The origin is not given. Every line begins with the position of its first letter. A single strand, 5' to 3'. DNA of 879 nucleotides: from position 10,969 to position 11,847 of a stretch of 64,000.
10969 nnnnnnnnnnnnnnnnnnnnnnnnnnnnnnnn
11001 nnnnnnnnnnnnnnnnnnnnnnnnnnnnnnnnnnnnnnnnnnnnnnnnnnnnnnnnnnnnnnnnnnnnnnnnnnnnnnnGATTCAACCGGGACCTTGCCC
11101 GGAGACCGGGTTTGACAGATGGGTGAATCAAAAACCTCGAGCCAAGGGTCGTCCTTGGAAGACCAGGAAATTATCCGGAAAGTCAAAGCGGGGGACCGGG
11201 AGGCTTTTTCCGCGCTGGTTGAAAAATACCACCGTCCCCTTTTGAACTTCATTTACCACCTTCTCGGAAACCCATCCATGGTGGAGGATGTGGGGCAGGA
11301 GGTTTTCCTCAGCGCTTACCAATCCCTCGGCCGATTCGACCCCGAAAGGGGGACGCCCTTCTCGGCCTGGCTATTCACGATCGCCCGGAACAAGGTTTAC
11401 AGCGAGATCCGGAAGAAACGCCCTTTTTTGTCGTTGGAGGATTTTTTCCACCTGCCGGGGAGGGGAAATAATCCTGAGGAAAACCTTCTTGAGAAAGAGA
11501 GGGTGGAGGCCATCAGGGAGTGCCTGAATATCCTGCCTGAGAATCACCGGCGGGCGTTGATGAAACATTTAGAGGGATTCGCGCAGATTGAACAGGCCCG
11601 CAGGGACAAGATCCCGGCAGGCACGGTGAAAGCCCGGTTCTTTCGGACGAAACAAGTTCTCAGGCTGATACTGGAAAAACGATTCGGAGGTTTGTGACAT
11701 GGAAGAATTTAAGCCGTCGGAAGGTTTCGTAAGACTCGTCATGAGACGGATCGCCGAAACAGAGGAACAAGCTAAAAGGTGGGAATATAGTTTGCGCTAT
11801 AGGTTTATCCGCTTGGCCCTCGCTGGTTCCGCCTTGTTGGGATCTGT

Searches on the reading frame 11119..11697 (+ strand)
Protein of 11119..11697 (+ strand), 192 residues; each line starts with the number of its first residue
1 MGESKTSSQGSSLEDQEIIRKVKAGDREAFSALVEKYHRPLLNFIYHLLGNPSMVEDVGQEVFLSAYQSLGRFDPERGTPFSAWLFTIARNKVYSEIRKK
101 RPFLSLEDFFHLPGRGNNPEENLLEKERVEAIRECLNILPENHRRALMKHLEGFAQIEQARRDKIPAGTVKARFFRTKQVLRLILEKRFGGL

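Call 55: search_protein_families(library=pfam, proteins=[window:11119-11697:+], max_evalue=0.001)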
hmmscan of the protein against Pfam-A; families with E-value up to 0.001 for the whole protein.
window:11119-11697:+ (192 aa): 2 families
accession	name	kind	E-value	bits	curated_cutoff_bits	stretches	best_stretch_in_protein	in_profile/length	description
PF04542.20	Sigma70_r2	-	5.3e-22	77.8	24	1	33-101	1-69/71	Sigma-70 region 2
PF08281.18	Sigma70_r4_2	-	0.0007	19.6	25.7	0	130-179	2-52/54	Sigma-70, region 4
